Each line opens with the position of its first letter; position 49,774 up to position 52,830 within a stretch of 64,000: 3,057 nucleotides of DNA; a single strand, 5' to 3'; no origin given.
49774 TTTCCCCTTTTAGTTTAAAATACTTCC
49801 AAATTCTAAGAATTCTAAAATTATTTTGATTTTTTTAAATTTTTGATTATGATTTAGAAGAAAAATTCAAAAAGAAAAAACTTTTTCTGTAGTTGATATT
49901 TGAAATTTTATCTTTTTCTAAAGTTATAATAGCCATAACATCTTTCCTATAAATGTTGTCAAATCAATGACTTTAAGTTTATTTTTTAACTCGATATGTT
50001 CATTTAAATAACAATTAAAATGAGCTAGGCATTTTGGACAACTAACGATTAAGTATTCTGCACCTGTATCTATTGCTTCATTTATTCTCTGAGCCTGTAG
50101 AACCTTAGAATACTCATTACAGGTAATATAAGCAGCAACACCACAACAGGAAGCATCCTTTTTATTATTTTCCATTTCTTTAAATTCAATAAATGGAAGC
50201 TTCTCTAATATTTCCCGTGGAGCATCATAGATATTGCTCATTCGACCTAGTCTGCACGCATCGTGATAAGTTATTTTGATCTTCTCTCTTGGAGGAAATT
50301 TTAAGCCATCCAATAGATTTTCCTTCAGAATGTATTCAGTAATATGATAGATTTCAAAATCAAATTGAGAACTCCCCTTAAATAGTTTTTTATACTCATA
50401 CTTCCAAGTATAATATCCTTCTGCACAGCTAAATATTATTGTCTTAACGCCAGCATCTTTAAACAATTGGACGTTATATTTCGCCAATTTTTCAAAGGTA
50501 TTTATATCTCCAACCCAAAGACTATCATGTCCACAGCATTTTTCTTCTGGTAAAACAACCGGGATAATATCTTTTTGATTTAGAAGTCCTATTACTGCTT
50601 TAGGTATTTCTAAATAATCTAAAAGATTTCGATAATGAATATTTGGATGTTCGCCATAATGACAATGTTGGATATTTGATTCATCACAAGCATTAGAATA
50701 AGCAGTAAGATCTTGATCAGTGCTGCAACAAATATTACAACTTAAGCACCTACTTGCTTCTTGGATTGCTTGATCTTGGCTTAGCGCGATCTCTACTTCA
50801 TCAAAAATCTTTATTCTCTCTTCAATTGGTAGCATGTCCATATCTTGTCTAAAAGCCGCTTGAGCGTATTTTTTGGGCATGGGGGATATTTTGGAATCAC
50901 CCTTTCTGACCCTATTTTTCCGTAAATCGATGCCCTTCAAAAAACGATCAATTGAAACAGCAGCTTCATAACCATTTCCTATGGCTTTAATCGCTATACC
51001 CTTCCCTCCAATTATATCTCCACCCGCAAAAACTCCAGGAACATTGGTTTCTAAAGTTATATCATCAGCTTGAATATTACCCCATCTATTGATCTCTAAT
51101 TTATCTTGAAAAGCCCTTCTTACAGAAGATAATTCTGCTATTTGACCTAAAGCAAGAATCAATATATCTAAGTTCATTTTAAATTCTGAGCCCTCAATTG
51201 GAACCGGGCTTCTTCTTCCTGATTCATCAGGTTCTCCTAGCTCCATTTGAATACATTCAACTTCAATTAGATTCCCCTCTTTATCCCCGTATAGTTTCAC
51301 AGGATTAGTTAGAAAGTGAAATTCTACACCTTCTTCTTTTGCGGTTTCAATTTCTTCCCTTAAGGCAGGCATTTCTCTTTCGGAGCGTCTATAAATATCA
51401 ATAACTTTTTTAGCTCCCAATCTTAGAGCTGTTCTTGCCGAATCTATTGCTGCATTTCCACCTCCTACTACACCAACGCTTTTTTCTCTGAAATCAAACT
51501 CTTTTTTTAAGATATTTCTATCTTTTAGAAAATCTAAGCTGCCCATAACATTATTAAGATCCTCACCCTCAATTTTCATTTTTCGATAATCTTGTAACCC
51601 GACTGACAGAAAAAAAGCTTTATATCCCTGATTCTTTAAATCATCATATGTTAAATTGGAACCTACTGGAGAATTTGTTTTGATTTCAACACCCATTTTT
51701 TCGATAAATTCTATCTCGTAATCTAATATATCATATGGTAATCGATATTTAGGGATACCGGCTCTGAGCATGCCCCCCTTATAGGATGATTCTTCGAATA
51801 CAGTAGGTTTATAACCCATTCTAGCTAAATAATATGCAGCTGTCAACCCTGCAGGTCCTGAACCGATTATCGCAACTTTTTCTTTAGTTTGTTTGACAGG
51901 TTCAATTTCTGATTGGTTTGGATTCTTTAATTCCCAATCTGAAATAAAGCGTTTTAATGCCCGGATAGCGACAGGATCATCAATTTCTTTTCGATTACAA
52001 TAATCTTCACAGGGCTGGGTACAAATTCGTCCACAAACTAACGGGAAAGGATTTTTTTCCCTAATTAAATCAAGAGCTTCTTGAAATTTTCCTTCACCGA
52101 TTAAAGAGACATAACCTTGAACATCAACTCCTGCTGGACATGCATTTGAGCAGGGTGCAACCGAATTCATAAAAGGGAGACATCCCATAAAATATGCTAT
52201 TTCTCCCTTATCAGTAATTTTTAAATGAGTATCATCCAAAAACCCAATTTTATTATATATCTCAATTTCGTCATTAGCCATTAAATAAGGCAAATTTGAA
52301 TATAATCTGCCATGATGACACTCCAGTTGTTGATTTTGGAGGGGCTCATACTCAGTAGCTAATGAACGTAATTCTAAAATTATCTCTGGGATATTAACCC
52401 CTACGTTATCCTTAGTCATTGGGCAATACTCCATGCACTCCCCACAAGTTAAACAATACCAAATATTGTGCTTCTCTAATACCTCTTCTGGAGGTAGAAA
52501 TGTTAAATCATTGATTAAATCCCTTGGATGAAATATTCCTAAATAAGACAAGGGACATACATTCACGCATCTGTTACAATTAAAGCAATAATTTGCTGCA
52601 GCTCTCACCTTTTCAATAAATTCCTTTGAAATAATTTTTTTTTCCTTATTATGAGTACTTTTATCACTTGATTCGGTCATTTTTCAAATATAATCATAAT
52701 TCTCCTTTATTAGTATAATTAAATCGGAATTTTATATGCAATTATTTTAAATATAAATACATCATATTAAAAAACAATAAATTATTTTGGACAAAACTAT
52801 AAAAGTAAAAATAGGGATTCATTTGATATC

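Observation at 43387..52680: Minus-strand redox operon: HdrC-GltD-CCG fusion, NfnA-like subunit and two FrhB-NfnB mega-fusions, possibly a multi-substrate flavin-based electron-bifurcating complex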

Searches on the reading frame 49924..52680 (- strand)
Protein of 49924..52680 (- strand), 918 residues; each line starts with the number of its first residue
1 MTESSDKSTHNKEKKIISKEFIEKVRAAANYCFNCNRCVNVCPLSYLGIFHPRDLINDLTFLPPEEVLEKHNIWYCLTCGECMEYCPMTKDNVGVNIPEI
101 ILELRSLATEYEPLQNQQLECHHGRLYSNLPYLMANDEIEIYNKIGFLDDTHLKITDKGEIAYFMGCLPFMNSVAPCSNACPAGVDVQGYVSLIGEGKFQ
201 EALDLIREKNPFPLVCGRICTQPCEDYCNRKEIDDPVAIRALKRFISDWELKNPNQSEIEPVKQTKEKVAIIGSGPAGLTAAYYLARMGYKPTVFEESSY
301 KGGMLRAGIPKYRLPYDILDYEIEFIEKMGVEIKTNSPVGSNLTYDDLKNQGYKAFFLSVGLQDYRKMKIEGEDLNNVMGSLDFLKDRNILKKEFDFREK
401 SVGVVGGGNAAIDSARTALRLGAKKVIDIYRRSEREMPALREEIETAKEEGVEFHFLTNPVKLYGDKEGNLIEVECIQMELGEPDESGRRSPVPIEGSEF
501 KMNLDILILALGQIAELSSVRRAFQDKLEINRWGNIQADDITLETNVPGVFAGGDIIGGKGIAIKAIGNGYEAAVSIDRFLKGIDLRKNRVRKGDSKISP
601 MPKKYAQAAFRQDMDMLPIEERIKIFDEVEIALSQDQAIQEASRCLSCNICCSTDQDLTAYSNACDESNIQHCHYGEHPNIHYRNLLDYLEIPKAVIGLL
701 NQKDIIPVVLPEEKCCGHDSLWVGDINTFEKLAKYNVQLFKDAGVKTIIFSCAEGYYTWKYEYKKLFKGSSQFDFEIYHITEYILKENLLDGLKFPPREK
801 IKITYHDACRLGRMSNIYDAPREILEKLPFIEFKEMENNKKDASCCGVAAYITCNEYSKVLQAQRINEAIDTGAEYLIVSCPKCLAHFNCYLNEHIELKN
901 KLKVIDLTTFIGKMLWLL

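Call 4: search_protein_families(library=pfam, proteins=[window:49924-52680:-], max_evalue=0.01)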
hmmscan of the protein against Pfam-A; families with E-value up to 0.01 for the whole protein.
window:49924-52680:- (918 aa): 20 families
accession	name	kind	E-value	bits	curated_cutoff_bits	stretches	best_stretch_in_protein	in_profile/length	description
PF07992.20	Pyr_redox_2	-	3e-30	106.1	26.1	1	268-568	2-289/291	Pyridine nucleotide-disulphide oxidoreductase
PF02754.22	CCG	-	2.5e-25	88.8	20.6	2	803-888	1-84/85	Cysteine-rich domain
PF14691.11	Fer4_20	-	1.6e-24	86.3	25.8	2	174-253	29-111/113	Dihydroprymidine dehydrogenase domain II, 4Fe-4S cluster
PF00070.33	Pyr_redox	-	1.3e-10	42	22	2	268-299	1-32/82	Pyridine nucleotide-disulphide oxidoreductase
PF13738.12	Pyr_redox_3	-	3e-10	40.3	30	1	386-554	150-305/305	Pyridine nucleotide-disulphide oxidoreductase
PF13237.11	Fer4_10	-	4.6e-08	33.3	25.5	1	25-87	2-53/53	4Fe-4S dicluster domain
PF13183.11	Fer4_8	-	1.7e-07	32.1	27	2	29-88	2-66/68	4Fe-4S dicluster domain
PF13450.12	NAD_binding_8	-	2e-07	31.6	21.9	1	271-305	1-35/68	NAD(P)-binding Rossmann-like domain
PF13187.11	Fer4_9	-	4.4e-07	30.3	27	1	31-88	1-49/52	4Fe-4S dicluster domain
PF12831.13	FAD_oxidored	-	4.4e-07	30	27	1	269-308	2-41/416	FAD dependent oxidoreductase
PF01262.27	AlaDh_PNT_C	-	1.5e-06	28.2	23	0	401-450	30-82/214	Alanine dehydrogenase/PNT, C-terminal domain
PF13534.11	Fer4_17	-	2.5e-06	28.4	22.2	1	32-88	2-58/61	4Fe-4S dicluster domain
PF01946.23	Thi4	-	2.6e-06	27.3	26.2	1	265-304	16-56/235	Thi4 family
PF01134.28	GIDA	-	6.3e-06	25.9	22.1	1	268-295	1-28/391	Glucose inhibited division protein A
PF01266.30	DAO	-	6.5e-06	26.3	27.9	1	268-299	1-32/353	FAD dependent oxidoreductase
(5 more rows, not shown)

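Call 5: search_protein_families(library=ncbifam, proteins=[window:49924-52680:-], max_evalue=0.001)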
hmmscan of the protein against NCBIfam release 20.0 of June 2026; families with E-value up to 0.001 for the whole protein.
window:49924-52680:- (918 aa): 79 families (the best 25 are shown)
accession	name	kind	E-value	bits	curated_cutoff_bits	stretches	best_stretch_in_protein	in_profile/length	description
NF009410.0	PRK12771.1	subfamily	5.5e-150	500.6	516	1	167-684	40-543/566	NAD(P)-binding protein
NF009454.0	PRK12814.1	equivalog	2.9e-135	452.2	916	1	174-658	101-582/657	putative NADPH-dependent glutamate synthase small subunit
NF009414.0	PRK12778.1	equivalog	3.9e-127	425.5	1103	2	166-582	330-750/752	bifunctional dihydroorotate dehydrogenase B NAD binding subunit/NADPH-dependent glutamate synthase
TIGR01316.1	gltA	equivalog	5.9e-112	374.7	471.75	2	167-581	28-449/449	NADPH-dependent glutamate synthase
TIGR03315.1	Se_ygfK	equivalog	5.2e-103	345.3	835.3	1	173-657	443-895/1012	putative selenate reductase subunit YgfK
TIGR01318.1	gltD_gamma_fam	subfamily_domain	5.9e-98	328.4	482.95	1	167-581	42-465/467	glutamate synthase, small subunit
NF010590.0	PRK13984.1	equivalog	7.6e-96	321.6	946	2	177-582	198-607/611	putative oxidoreductase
NF009413.0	PRK12775.1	equivalog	1.8e-95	320.7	1895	1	176-582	340-755/1006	putative trifunctional 2-polyprenylphenol hydroxylase/glutamate synthase subunit beta/ferritin domain-containing protein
NF009408.0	PRK12769.1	equivalog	8.4e-89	298.4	1003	2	125-582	185-652/659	formate-dependent uric acid utilization protein AegA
NF009415.0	PRK12779.1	equivalog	6.1e-85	285.9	1519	1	177-591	210-633/944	putative bifunctional glutamate synthase subunit beta/2-polyprenylphenol hydroxylase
NF009451.0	PRK12809.1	equivalog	5.4e-80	269.4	1154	1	171-576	213-629/639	formate-dependent uric acid utilization protein YgfT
TIGR01317.1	GOGAT_sm_gam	subfamily_domain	1.5e-73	248.4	447.7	1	167-583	47-480/485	glutamate synthase small subunit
NF045663.1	diclust_near_Sec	equivalog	1.8e-68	231.4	530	3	172-364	15-201/759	pyridine nucleotide-disulfide oxidoreductase/dicluster-binding protein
NF009409.0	PRK12770.1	subfamily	4.4e-63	213.5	343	1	261-583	13-352/360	putative glutamate synthase subunit beta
NF004898.0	PRK06259.1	equivalog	2.6e-35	122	385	2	691-912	278-485/488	fumarate reductase (CoM/CoB) subunit TfrB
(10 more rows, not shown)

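Call 33: find_homologous_proteins(query=window:49924-52680:-)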
Query window:49924-52680:- (918 aa): 7999 proteins with E <= 0.001 among 8000 candidates; the best 120 are listed.
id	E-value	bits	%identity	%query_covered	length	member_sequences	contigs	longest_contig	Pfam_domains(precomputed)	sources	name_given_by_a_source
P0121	0.0e+0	2141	100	100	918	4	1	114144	PF13450.13,PF07992.21,PF00070.34,PF13534.12,PF01134.29,PF12831.14,PF01946.24,PF01266.31,PF14691.12,PF13738.13,PF01262.28,PF02754.22,PF13237.12,PF13183.12,PF13187.12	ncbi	ncbi:MAG: FAD-dependent oxidoreductase [Promethearchaeota archaeon]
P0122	0.0e+0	1880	86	100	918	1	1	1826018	PF13450.13,PF07992.21,PF00070.34,PF01134.29,PF12831.14,PF01946.24,PF01266.31,PF14691.12,PF13738.13,PF01262.28,PF02754.22,PF13237.12,PF13183.12,PF13187.12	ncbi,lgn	-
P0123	0.0e+0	1617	74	100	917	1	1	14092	PF13450.13,PF07992.21,PF00070.34,PF13534.12,PF12831.14,PF01266.31,PF14691.12,PF13738.13,PF02754.22,PF13237.12,PF13183.12,PF13187.12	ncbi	-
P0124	0.0e+0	1535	69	98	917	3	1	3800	PF13450.13,PF07992.21,PF00070.34,PF12838.13,PF13534.12,PF01946.24,PF01266.31,PF14691.12,PF13738.13,PF02754.22,PF13237.12,PF13183.12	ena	-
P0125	0.0e+0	1510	69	100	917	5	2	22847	PF01946.24,PF01266.31,PF13450.13,PF14691.12,PF07992.21,PF00070.34,PF13738.13,PF02754.22,PF13237.12,PF13183.12,PF13187.12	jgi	-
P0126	0.0e+0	1502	69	100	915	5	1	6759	PF13450.13,PF07992.21,PF00070.34,PF12838.13,PF13534.12,PF12831.14,PF01266.31,PF14691.12,PF13738.13,PF02754.22,PF13237.12,PF13183.12,PF13187.12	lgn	-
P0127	0.0e+0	1499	69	100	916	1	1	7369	PF13450.13,PF07992.21,PF00070.34,PF13534.12,PF01946.24,PF01266.31,PF14691.12,PF13738.13,PF02754.22,PF13237.12,PF13183.12,PF13187.12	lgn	-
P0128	0.0e+0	1497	68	100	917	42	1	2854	PF13450.13,PF07992.21,PF00070.34,PF13534.12,PF01946.24,PF01266.31,PF14691.12,PF13738.13,PF02754.22,PF13237.12,PF13183.12,PF13187.12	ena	-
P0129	0.0e+0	1488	68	100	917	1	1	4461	PF13450.13,PF07992.21,PF00070.34,PF13534.12,PF01946.24,PF01266.31,PF14691.12,PF13738.13,PF02754.22,PF13237.12,PF13183.12,PF13187.12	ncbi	ncbi:MAG: FAD-dependent oxidoreductase [Candidatus Thorarchaeota archaeon]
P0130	0.0e+0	1488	67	100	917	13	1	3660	PF01946.24,PF13450.13,PF14691.12,PF07992.21,PF00070.34,PF13738.13,PF02754.22,PF25160.2,PF13237.12,PF13183.12,PF13187.12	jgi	-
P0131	0.0e+0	1476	68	100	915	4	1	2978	PF01266.31,PF13450.13,PF14691.12,PF07992.21,PF00070.34,PF13738.13,PF13534.12,PF02754.22,PF13237.12,PF13183.12,PF13187.12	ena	-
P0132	0.0e+0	1475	68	100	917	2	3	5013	PF01946.24,PF01266.31,PF13450.13,PF14691.12,PF07992.21,PF00070.34,PF13738.13,PF02754.22,PF13237.12,PF13183.12,PF13187.12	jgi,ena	-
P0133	0.0e+0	1473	67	100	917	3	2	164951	PF13450.13,PF07992.21,PF00070.34,PF13534.12,PF01946.24,PF01266.31,PF14691.12,PF13738.13,PF02754.22,PF25160.2,PF13237.12,PF13183.12,PF13187.12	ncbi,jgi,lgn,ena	-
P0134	0.0e+0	1469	66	100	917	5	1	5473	PF13450.13,PF07992.21,PF00070.34,PF13534.12,PF01946.24,PF01266.31,PF14691.12,PF13738.13,PF02754.22,PF13237.12,PF13183.12,PF13187.12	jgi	jgi:NADPH-dependent glutamate synthase beta subunit-like oxidoreductase/Fe-S oxidoreductase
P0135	0.0e+0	1461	67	100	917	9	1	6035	PF13450.13,PF07992.21,PF00070.34,PF13534.12,PF12831.14,PF01946.24,PF01266.31,PF14691.12,PF13738.13,PF02754.22,PF13237.12,PF13183.12,PF13187.12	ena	-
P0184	0.0e+0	1195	56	100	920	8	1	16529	PF01266.31,PF13450.13,PF14691.12,PF07992.21,PF00070.34,PF13738.13,PF13534.12,PF02754.22,PF13237.12,PF13183.12,PF13187.12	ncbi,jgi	ncbi:MAG: heterodisulfide reductase-related iron-sulfur binding cluster [Candidatus Hodarchaeales ar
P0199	0.0e+0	1184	57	100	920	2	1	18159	PF00743.26,PF13450.13,PF07992.21,PF00070.34,PF12838.13,PF13534.12,PF01266.31,PF14691.12,PF13738.13,PF02754.22,PF13237.12,PF13183.12,PF13187.12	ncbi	ncbi:MAG: heterodisulfide reductase-related iron-sulfur binding cluster [Candidatus Odinarchaeota ar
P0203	0.0e+0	1180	56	100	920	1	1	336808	PF01266.31,PF13450.13,PF14691.12,PF07992.21,PF00070.34,PF13738.13,PF13534.12,PF02754.22,PF13237.12,PF13183.12,PF13187.12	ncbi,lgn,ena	-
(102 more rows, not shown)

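Call 34: find_encoding_contigs(protein=P0121, flank=10000, max_places=2)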
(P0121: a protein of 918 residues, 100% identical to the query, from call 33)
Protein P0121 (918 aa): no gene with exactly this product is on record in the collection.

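Call 35: find_encoding_contigs(protein=P0122, flank=10000, max_places=1)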
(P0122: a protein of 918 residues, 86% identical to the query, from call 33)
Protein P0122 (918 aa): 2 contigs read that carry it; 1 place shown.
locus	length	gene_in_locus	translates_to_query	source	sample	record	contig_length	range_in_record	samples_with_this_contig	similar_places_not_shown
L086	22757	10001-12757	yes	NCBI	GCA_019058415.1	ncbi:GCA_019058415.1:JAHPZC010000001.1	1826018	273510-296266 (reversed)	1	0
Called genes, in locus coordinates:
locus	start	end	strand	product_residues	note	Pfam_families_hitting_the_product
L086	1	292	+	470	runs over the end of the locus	PF00202:Aminotran_3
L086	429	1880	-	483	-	PF13347:MFS_2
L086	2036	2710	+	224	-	PF02585:PIG-L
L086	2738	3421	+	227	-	PF02585:PIG-L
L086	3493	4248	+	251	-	PF00205:TPP_enzyme_M (faint), PF02146:SIR2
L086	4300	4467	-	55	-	-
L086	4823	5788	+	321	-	PF01699:Na_Ca_ex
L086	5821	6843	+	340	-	PF01699:Na_Ca_ex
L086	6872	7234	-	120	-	PF00633:HHH (faint), PF10391:DNA_pol_lambd_f (weak), PF12826:HHH_2 (faint), PF14229:DUF4332 (weak), PF14520:HHH_5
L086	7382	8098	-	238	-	-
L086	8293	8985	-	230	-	-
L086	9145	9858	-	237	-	-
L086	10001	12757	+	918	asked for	PF13183:Fer4_8 (weak), PF13237:Fer4_10 (weak), PF13187:Fer4_9 (weak), PF14691:Fer4_20, PF01266:DAO (weak), PF07992:Pyr_redox_2, PF13450:NAD_binding_8 (weak), PF02754:CCG, +6 more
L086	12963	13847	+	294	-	PF10418:DHODB_Fe-S_bind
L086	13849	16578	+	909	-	PF00037:Fer4 (weak), PF13187:Fer4_9 (weak), PF04422:FrhB_FdhB_N, PF04432:FrhB_FdhB_C, PF14691:Fer4_20, PF07992:Pyr_redox_2, PF13450:NAD_binding_8 (weak), PF00070:Pyr_redox (weak), +5 more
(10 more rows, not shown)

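Call 37: search_solved_structures(query=window:49924-52680:-, max_evalue=0.00001, show_alignments=0)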
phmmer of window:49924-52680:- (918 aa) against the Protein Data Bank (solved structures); distinct sequences matched with E-value up to 0.00001: 64 (the best 60 are shown).
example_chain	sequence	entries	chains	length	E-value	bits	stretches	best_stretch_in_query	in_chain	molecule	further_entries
9n5u_A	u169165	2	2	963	3.4e-117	395.8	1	172-590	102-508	NfnA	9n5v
9bov_A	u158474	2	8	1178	5.7e-114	385.1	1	175-666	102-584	Molybdopterin oxidoreductase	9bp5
4ylf_B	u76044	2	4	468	2.3e-101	343.4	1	175-583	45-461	Dihydropyrimidine dehydrogenase subunit A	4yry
8oh5_C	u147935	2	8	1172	8.6e-100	338.2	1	175-665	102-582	Formate dehydrogenase-O, major subunit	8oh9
5jca_L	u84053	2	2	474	7.2e-92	312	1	174-581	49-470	NADH-dependent Ferredoxin:NADP Oxidoreductase (NfnI) subunit alpha | NADH-dependent Ferredoxin:NADP Oxidoreductase subunit alpha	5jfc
5vj7_A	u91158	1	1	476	1.9e-80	274.2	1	174-582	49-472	Oxidoreductase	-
6s6s_G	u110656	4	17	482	4.8e-64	219.9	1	176-582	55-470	Glutamate synthase [NADPH] small chain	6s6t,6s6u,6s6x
2vdc_G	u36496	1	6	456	3.4e-63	217.1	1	174-582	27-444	GLUTAMATE SYNTHASE [NADPH] SMALL CHAIN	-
1gt8_A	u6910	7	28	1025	1.9e-57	198.1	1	147-582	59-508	DIHYDROPYRIMIDINE DEHYDROGENASE | Dihydropyrimidine dehydrogenase [NADP(+)]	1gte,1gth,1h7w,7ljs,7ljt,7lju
7m31_A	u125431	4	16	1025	1.9e-57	198.1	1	147-582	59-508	Dihydropyrimidine dehydrogenase [NADP(+)]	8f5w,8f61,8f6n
1h7x_A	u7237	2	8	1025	1.9e-57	198.1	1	147-582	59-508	DIHYDROPYRIMIDINE DEHYDROGENASE | Dihydropyrimidine dehydrogenase [NADP(+)]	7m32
7mfm_I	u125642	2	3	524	5e-51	176.8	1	178-585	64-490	Glutamate synthase (NADPH) small chain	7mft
5uth_A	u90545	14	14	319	2.3e-16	62.1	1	263-582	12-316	Thioredoxin reductase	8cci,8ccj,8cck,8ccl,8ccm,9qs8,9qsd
9ojn_A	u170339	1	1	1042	1.9e-15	59.1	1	694-891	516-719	Iron-sulfur-binding reductase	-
2a87_A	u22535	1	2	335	9.2e-14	53.5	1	268-581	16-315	Thioredoxin reductase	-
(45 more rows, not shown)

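Call 89: find_encoding_contigs(protein=P0199, flank=6000, max_places=1)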
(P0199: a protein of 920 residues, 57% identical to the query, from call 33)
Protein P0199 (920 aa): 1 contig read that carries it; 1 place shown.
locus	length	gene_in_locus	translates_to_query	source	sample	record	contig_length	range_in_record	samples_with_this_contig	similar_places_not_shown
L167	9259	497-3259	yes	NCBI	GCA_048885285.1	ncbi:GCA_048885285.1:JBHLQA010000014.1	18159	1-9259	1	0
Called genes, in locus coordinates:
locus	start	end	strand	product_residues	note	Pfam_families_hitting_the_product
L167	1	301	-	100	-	?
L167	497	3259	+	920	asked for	PF13183:Fer4_8, PF13237:Fer4_10 (weak), PF12838:Fer4_7 (weak), PF13187:Fer4_9 (weak), PF14691:Fer4_20, PF07992:Pyr_redox_2, PF13450:NAD_binding_8, PF02754:CCG, +5 more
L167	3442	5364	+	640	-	PF02730:AFOR_N, PF01314:AFOR_C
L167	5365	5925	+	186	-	PF13484:Fer4_16 (faint), PF14697:Fer4_21 (faint), PF25160:LdpA_Fe-S-bd (faint), PF00037:Fer4 (faint), PF12797:Fer4_2 (faint), PF12837:Fer4_6 (weak), PF13247:Fer4_11, PF12838:Fer4_7 (weak), +2 more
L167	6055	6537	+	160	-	PF13527:Acetyltransf_9 (weak), PF00583:Acetyltransf_1, PF13673:Acetyltransf_10, PF13508:Acetyltransf_7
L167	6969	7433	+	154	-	PF07992:Pyr_redox_2 (weak), PF00890:FAD_binding_2 (weak), PF01266:DAO (weak), PF12831:FAD_oxidored, PF13450:NAD_binding_8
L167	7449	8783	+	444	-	PF00037:Fer4 (weak), PF12797:Fer4_2 (weak), PF12800:Fer4_4 (faint), PF13237:Fer4_10 (weak), PF13187:Fer4_9 (weak), PF14697:Fer4_21, PF12838:Fer4_7 (weak), PF13187:Fer4_9 (weak), +4 more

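Call 90: find_encoding_contigs(protein=P0184, flank=6000, max_places=1)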
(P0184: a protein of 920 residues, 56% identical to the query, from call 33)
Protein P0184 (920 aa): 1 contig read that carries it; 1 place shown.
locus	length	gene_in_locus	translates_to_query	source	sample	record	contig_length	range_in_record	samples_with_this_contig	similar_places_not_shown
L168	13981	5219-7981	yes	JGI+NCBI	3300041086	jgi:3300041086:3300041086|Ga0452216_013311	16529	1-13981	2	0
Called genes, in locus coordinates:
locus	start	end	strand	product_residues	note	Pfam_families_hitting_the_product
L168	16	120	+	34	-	-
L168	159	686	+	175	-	PF00025:Arf, PF00071:Ras, PF03029:ATP_bind_1 (faint), PF08477:Roc, PF00009:GTP_EFTU (weak)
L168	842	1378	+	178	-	PF00025:Arf, PF00071:Ras, PF08477:Roc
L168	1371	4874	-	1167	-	PF04851:ResIII, PF00176:SNF2-rel_dom, PF00270:DEAD (faint), PF00271:Helicase_C, PF12137:RapA_C (weak)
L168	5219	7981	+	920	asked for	PF13183:Fer4_8 (weak), PF13237:Fer4_10 (weak), PF13187:Fer4_9 (weak), PF13534:Fer4_17, PF14691:Fer4_20, PF07992:Pyr_redox_2, PF13450:NAD_binding_8, PF02754:CCG, +3 more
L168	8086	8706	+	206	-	-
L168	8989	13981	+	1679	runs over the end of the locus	PF00496:SBP_bac_5, PF05048:NosD, PF13229:Beta_helix, PF05048:NosD, PF13229:Beta_helix, PF05048:NosD, PF13229:Beta_helix, PF13240:Zn_Ribbon_1 (weak), +4 more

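Call 91: find_encoding_contigs(protein=P0203, flank=6000, max_places=1)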
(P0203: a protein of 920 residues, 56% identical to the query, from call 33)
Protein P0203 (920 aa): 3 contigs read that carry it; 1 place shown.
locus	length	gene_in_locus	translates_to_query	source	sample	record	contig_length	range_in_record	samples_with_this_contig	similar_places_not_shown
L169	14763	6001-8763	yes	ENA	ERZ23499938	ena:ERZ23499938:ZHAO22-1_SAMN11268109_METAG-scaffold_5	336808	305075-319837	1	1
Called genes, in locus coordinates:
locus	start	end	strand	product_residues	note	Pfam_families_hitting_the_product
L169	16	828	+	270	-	PF13938:DUF4213, PF04016:DUF364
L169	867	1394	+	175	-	PF00025:Arf, PF00071:Ras, PF03029:ATP_bind_1 (faint), PF08477:Roc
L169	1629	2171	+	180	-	PF00025:Arf, PF00071:Ras, PF03029:ATP_bind_1 (faint), PF04670:Gtr1_RagA (weak), PF08477:Roc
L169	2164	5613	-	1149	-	PF04851:ResIII, PF00176:SNF2-rel_dom, PF00271:Helicase_C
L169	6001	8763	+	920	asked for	PF13183:Fer4_8, PF13237:Fer4_10 (weak), PF13187:Fer4_9 (weak), PF13534:Fer4_17 (weak), PF14691:Fer4_20, PF07992:Pyr_redox_2, PF13450:NAD_binding_8, PF02754:CCG, +3 more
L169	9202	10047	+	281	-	PF12773:DZR (faint), PF18912:DZR_2 (faint), PF24460:DUF7575 (weak), PF26788:DUF8260 (faint), PF13240:Zn_Ribbon_1 (faint)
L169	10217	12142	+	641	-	PF02730:AFOR_N, PF01314:AFOR_C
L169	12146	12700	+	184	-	PF13484:Fer4_16 (faint), PF25160:LdpA_Fe-S-bd (faint), PF00037:Fer4 (faint), PF12837:Fer4_6 (faint), PF13237:Fer4_10 (faint), PF13187:Fer4_9 (faint), PF13247:Fer4_11, PF12838:Fer4_7 (weak)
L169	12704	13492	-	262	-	-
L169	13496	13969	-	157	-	-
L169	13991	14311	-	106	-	-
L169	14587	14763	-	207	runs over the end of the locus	-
